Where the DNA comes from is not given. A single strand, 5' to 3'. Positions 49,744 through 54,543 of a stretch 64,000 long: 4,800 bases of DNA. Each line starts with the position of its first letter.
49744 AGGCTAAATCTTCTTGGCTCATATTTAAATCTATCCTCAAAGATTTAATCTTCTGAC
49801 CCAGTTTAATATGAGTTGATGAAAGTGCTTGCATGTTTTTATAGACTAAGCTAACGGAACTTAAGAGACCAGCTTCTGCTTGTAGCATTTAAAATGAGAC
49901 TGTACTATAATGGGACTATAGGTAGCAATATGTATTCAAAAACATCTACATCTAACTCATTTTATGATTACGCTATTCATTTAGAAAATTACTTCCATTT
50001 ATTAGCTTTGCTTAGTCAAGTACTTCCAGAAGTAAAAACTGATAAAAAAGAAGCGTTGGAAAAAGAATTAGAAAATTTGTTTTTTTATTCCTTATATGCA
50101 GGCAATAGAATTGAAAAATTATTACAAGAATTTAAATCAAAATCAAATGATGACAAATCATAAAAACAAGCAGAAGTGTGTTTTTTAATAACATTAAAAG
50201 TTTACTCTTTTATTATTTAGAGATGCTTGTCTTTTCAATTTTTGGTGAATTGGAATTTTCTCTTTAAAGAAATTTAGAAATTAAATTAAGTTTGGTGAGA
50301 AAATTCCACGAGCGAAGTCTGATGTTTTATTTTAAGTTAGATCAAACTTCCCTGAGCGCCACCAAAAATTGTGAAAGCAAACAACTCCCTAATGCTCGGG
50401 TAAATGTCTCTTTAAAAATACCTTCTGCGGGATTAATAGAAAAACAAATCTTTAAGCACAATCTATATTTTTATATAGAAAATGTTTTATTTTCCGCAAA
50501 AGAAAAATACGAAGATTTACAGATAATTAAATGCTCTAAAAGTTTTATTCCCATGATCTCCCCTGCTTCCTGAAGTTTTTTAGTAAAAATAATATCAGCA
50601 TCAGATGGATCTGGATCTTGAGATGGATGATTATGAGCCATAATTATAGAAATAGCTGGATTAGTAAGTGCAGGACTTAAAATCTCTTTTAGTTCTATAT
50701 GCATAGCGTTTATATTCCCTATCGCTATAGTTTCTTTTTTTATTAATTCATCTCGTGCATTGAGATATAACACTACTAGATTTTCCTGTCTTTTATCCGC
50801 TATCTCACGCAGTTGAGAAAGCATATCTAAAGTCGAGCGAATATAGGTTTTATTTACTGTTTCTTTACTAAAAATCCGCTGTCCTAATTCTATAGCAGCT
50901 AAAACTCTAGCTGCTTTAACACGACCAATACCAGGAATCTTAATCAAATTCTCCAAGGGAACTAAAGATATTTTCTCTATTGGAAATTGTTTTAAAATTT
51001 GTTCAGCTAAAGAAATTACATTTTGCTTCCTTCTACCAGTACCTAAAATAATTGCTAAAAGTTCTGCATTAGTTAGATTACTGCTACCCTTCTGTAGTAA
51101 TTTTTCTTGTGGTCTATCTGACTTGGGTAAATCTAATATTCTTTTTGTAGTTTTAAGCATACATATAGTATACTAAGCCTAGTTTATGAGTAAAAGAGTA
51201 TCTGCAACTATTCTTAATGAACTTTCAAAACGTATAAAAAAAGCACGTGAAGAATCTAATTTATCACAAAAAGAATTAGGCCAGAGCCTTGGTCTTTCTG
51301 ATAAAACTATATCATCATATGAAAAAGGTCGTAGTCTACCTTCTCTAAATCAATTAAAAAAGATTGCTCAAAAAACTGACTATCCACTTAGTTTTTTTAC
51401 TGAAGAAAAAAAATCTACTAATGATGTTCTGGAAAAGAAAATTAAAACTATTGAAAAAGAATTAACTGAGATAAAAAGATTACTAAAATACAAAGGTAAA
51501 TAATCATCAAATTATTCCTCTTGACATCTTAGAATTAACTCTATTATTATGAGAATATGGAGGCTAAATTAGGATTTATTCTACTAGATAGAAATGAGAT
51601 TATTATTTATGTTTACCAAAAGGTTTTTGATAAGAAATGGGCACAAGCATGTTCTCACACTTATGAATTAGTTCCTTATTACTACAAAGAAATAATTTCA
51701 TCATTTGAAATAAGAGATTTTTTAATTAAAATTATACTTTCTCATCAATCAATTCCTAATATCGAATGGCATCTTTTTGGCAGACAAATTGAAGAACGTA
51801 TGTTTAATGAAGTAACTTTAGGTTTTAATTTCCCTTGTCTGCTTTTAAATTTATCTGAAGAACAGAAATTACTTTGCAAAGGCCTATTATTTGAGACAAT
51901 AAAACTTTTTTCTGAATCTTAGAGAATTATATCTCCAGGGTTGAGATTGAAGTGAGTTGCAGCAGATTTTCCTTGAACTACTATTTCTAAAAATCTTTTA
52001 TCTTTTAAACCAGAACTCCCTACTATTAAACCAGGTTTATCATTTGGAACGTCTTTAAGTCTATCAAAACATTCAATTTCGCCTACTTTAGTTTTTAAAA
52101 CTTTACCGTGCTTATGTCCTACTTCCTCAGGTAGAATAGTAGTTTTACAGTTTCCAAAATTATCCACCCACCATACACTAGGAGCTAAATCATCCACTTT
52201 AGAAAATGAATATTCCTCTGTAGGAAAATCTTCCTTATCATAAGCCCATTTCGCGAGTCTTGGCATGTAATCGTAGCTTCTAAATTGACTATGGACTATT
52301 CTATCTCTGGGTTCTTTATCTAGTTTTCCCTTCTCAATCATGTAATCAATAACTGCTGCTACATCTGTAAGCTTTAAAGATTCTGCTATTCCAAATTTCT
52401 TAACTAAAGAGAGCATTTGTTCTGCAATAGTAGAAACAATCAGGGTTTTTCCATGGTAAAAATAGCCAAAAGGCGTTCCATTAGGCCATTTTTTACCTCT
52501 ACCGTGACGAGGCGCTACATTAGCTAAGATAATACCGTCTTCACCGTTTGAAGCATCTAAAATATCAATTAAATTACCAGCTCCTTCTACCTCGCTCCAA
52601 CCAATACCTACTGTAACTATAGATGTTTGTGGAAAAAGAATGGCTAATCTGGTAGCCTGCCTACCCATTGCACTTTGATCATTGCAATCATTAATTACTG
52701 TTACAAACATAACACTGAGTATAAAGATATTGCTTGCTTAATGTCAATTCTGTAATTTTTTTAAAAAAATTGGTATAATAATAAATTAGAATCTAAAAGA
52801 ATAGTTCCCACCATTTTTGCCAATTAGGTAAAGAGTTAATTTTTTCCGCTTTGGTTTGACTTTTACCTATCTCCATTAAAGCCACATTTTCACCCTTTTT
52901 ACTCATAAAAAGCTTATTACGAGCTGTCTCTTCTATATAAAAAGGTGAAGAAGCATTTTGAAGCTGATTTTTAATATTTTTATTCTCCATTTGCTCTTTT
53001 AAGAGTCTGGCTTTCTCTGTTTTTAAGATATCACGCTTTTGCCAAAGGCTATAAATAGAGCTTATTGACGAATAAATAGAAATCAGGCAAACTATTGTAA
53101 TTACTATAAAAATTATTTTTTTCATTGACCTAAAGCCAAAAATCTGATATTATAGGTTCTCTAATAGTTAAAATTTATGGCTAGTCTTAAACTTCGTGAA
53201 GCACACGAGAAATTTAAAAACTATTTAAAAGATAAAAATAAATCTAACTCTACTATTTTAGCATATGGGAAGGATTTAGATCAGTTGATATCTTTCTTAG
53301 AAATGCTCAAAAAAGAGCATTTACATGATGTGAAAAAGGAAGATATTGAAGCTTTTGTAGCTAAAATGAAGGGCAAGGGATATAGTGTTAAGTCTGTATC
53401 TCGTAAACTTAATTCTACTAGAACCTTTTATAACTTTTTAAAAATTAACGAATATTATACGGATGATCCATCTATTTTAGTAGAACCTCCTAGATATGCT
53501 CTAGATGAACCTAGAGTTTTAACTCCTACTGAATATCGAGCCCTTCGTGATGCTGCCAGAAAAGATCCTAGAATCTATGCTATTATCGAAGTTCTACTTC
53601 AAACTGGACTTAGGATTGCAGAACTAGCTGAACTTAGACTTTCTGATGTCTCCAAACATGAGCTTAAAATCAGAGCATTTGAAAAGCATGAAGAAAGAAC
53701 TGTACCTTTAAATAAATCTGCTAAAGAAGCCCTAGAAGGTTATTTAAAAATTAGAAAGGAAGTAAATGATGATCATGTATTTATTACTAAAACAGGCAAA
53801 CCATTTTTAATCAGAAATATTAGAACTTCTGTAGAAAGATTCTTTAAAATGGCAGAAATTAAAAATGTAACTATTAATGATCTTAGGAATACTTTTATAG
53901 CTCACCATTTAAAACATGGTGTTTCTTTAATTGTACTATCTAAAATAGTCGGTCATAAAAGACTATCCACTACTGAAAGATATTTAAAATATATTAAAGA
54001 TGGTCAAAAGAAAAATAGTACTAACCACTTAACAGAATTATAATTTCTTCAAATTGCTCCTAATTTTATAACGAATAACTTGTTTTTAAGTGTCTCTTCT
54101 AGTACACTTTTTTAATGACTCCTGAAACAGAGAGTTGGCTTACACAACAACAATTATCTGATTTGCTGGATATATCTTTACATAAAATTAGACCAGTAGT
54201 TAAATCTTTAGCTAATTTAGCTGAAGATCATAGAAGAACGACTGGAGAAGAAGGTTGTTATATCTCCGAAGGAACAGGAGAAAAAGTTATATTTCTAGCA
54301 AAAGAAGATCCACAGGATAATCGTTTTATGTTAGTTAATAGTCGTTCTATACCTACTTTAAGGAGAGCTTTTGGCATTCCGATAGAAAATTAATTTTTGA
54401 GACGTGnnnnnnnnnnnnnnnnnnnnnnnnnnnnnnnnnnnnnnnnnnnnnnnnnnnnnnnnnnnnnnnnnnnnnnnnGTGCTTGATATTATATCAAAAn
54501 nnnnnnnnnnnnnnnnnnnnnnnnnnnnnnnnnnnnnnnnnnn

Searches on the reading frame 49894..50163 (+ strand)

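Call 5: search_protein_families(library=pfam, proteins=[window:49894-50163:+], max_evalue=0.1)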
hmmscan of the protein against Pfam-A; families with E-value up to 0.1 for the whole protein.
window:49894-50163:+ (89 aa): 1 family
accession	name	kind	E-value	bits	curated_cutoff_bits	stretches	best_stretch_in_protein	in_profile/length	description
PF06019.16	Phage_30_8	-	0.003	17.9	25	1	21-85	47-114/124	Phage GP30.8 protein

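Call 6: search_protein_families(library=ncbifam, proteins=[window:49894-50163:+], max_evalue=0.1)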
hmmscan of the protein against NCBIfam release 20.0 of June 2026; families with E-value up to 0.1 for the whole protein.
window:49894-50163:+ (89 aa): 0 families

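Call 7: search_protein_families(library=padloc, proteins=[window:49894-50163:+], max_evalue=0.1)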
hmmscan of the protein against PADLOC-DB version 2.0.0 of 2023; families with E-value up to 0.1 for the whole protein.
window:49894-50163:+ (89 aa): 0 families

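Call 8: search_protein_families(library=phrogs, proteins=[window:49894-50163:+], max_evalue=0.1)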
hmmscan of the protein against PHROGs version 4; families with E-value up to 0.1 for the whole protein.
window:49894-50163:+ (89 aa): 1 family
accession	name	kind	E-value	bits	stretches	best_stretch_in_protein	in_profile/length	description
phrog_10577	-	DNA, RNA and nucleotide metabolism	0.029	15.7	1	20-84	33-93/126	DNA polymerase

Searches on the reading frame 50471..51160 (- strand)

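Call 5: search_protein_families(library=pfam, proteins=[window:50471-51160:-], max_evalue=0.1)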
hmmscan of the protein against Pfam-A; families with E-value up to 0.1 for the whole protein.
window:50471-51160:- (229 aa): 6 families
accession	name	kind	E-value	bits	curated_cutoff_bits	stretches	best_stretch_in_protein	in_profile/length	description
PF04002.20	RadC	-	1.8e-36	125.2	22.1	1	118-225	13-120/121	RadC-like JAB domain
PF20582.4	UPF0758_N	-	3.4e-24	85.1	27.1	1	8-84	1-77/77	UPF0758 N-terminal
PF00633.29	HHH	-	0.0011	19.1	24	1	70-88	11-29/30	Helix-hairpin-helix motif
PF14520.12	HHH_5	-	0.0014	19.5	27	1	51-90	14-55/57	Helix-hairpin-helix domain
PF02371.22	Transposase_20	-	0.02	15.7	21.3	1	70-96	2-28/87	Transposase IS116/IS110/IS902 family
PF11798.14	IMS_HHH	-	0.035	14.8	24.4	0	71-89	12-29/32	IMS family HHH motif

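Call 107: search_protein_families(library=ncbifam, proteins=[window:50471-51160:-], max_evalue=0.00001)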
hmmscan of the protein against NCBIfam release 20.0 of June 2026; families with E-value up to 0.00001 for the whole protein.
window:50471-51160:- (229 aa): 2 families
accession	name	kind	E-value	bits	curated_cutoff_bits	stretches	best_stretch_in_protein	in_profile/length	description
NF000642.1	PRK00024.1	equivalog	9.4e-65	218.2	180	1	18-226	1-211/212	RadC family protein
TIGR00608.1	radc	subfamily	3.9e-62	209.8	133.85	1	16-224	1-215/218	RadC family protein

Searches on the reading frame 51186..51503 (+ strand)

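Call 5: search_protein_families(library=pfam, proteins=[window:51186-51503:+], max_evalue=0.1)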
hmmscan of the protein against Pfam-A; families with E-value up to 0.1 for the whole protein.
window:51186-51503:+ (105 aa): 14 families
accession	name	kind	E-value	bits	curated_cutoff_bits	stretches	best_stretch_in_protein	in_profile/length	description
PF01381.28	HTH_3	-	7.1e-16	58.4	23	1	17-71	1-55/55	Helix-turn-helix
PF12844.13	HTH_19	-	1.4e-10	41.3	30.2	1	15-67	2-54/64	Helix-turn-helix domain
PF13560.12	HTH_31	-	6.7e-09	36.4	27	1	12-62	1-52/64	Helix-turn-helix domain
PF13443.12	HTH_26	-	0.00027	21.6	22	1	16-62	1-48/63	Cro/C1-type HTH DNA-binding domain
PF04545.22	Sigma70_r4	-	0.0011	18.8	24.1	1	10-47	5-42/50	Sigma-70, region 4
PF15731.11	MqsA_antitoxin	-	0.0012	19.4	30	1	4-58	63-115/131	Antitoxin component of bacterial toxin-antitoxin system, MqsA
PF13744.12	HTH_37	-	0.0059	16.8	27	1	12-49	18-55/80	Helix-turn-helix domain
PF13412.12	HTH_24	-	0.0067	16.4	21.9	1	22-45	14-37/48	Winged helix-turn-helix DNA-binding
PF20432.4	Xre-like-HTH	-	0.0097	16.6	25.8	1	17-47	15-46/63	Antitoxin Xre-like helix-turn-helix domain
PF07022.19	Phage_CI_repr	-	0.019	15.7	22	1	18-69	4-55/65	Bacteriophage CI repressor helix-turn-helix domain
PF13413.12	HTH_25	-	0.042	14.1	24.6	1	17-49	2-34/62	Helix-turn-helix domain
PF08279.18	HTH_11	-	0.057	13.7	25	0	22-43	12-33/55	HTH domain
PF13545.12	HTH_Crp_2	-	0.06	13.8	27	1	4-43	2-40/70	Crp-like helix-turn-helix domain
PF22495.2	HTH_92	-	0.08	12.7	27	0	19-53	2-36/45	RsaL-like HTH domain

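Call 107: search_protein_families(library=ncbifam, proteins=[window:51186-51503:+], max_evalue=0.00001)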
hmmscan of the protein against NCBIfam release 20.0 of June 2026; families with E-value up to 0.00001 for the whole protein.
window:51186-51503:+ (105 aa): 11 families
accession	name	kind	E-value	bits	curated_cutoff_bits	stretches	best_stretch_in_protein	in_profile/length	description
NF041951.1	phage_RstR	subfamily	2.6e-13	50.2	80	1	12-90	2-82/108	RstR family transcriptional repressor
TIGR00270.2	TIGR00270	equivalog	1.4e-09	38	110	1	5-75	68-138/159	multiprotein bridging factor aMBF1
NF006015.0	PRK08154.1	subfamily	5.5e-09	35.6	204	1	5-81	23-100/314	anaerobic benzoate catabolism transcriptional regulator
TIGR03070.1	couple_hipB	subfamily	1.5e-08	34.5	71.65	1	12-61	2-51/58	type II toxin-antitoxin system Y4mF family antitoxin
NF047948.1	male_kill_WMK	equivalog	9.4e-08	31.8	300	1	8-97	158-246/300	WO male-killing family protein Wmk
NF052239.1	antitox_spr1629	equivalog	1.3e-07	31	335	1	15-87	5-79/377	spr1629 family repressor/antitoxin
TIGR03830.1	CxxCG_CxxCG_HTH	subfamily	1.5e-07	31.3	61.8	1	14-55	67-108/127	type II TA system antitoxin MqsA family protein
NF003162.0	PRK04140.1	equivalog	2.7e-07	29.9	263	1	15-85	129-199/317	transcriptional regulator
NF007408.0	PRK09943.1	equivalog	3.1e-07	30.1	211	1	14-81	9-78/185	HTH-type transcriptional regulator PuuR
NF007257.0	PRK09706.1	subfamily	4.6e-07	29.7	101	1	12-92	5-89/135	transcriptional repressor DicA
NF010465.0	PRK13890.1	equivalog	2.3e-06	27.7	96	1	18-83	11-76/121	conjugal transfer protein TrbA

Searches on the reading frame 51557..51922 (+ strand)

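Call 5: search_protein_families(library=pfam, proteins=[window:51557-51922:+], max_evalue=0.1)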
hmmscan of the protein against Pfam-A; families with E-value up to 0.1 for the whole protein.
window:51557-51922:+ (121 aa): 0 families

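Call 6: search_protein_families(library=ncbifam, proteins=[window:51557-51922:+], max_evalue=0.1)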
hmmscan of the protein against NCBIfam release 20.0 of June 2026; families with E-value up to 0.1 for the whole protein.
window:51557-51922:+ (121 aa): 1 family
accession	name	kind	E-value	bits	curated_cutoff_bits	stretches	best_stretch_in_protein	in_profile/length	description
NF000498.2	APH_2pp_If_Ih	exception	0.03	13.8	600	1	51-108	55-112/297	APH(2'')-If/Ih family aminoglycoside O-phosphotransferase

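Call 7: search_protein_families(library=padloc, proteins=[window:51557-51922:+], max_evalue=0.1)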
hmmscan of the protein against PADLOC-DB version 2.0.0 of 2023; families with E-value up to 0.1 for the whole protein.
window:51557-51922:+ (121 aa): 0 families

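Call 8: search_protein_families(library=phrogs, proteins=[window:51557-51922:+], max_evalue=0.1)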
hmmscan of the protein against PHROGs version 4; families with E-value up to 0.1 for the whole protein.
window:51557-51922:+ (121 aa): 0 families

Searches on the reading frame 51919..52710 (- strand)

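Call 5: search_protein_families(library=pfam, proteins=[window:51919-52710:-], max_evalue=0.1)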
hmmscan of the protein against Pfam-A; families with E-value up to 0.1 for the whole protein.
window:51919-52710:- (263 aa): 1 family
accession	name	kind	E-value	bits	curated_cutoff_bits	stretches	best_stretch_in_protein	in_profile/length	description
PF20257.3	SAM_HAT_C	-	4.3e-08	33.8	25.5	1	179-262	3-83/84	SAM hydroxide adenosyltransferase C-terminal domain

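Call 107: search_protein_families(library=ncbifam, proteins=[window:51919-52710:-], max_evalue=0.00001)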
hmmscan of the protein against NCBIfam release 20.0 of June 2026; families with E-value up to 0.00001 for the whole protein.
window:51919-52710:- (263 aa): 0 families

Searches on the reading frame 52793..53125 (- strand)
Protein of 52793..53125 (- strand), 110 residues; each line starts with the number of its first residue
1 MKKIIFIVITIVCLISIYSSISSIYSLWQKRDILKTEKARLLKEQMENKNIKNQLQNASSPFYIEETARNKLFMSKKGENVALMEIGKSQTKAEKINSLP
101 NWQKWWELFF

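Call 28: search_protein_families(library=pfam, proteins=[window:52793-53125:-], max_evalue=0.001)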
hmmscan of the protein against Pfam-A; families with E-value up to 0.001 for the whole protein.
window:52793-53125:- (110 aa): 1 family
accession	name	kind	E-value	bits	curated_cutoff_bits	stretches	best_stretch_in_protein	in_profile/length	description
PF04977.20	DivIC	-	1.6e-12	47.5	28.9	1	11-81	3-74/80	Septum formation initiator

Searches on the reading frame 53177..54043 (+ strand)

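Call 28: search_protein_families(library=pfam, proteins=[window:53177-54043:+], max_evalue=0.001)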
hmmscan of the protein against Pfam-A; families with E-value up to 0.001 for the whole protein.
window:53177-54043:+ (288 aa): 3 families
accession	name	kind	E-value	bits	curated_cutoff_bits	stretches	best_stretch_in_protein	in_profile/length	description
PF00589.27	Phage_integrase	-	5.2e-28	98.4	27.1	1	114-271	2-167/172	Phage integrase family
PF02899.23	Phage_int_SAM_1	-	6.9e-17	61.9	22.3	1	11-89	2-80/83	Phage integrase, N-terminal SAM-like domain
PF13495.12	Phage_int_SAM_4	-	3.6e-09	37.3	27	1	11-87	3-77/85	Phage integrase, N-terminal SAM-like domain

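Call 107: search_protein_families(library=ncbifam, proteins=[window:53177-54043:+], max_evalue=0.00001)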
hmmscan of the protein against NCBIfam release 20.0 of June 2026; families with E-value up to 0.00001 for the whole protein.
window:53177-54043:+ (288 aa): 8 families
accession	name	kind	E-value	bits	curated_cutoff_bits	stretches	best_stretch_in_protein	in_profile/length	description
TIGR02225.1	recomb_XerD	equivalog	1.9e-48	165.3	329.6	1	12-272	2-274/290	site-specific tyrosine recombinase XerD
TIGR02224.1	recomb_XerC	equivalog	4.5e-47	160.8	335.15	1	11-271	1-276/295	tyrosine recombinase XerC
NF040815.2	recomb_XerA_Arch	equivalog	5.5e-45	154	220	1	11-278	1-260/263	site-specific tyrosine recombinase/integron integrase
NF001399.0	PRK00283.1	subfamily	1e-42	146.4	279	1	11-275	10-286/300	tyrosine recombinase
NF003462.0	PRK05084.1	equivalog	5.4e-19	68.1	267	1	128-283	192-354/360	tyrosine recombinase XerS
NF002331.0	PRK01287.1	subfamily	5.9e-19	68.3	371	1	5-271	25-311/365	site-specific tyrosine recombinase XerC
TIGR02249.1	integrase_gron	subfamily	1.3e-17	64.1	265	1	12-196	4-183/315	integron integrase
NF002685.0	PRK02436.1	equivalog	8.5e-14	52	178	1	11-271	3-245/245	site-specific tyrosine recombinase XerD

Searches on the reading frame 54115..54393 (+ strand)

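Call 5: search_protein_families(library=pfam, proteins=[window:54115-54393:+], max_evalue=0.1)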
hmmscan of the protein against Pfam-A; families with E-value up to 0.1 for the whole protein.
window:54115-54393:+ (92 aa): 0 families

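Call 6: search_protein_families(library=ncbifam, proteins=[window:54115-54393:+], max_evalue=0.1)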
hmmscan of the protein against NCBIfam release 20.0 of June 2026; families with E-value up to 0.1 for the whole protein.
window:54115-54393:+ (92 aa): 1 family
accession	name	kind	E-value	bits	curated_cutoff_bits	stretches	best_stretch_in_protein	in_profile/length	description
TIGR03070.1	couple_hipB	subfamily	0.035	14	71.65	1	9-28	16-35/58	type II toxin-antitoxin system Y4mF family antitoxin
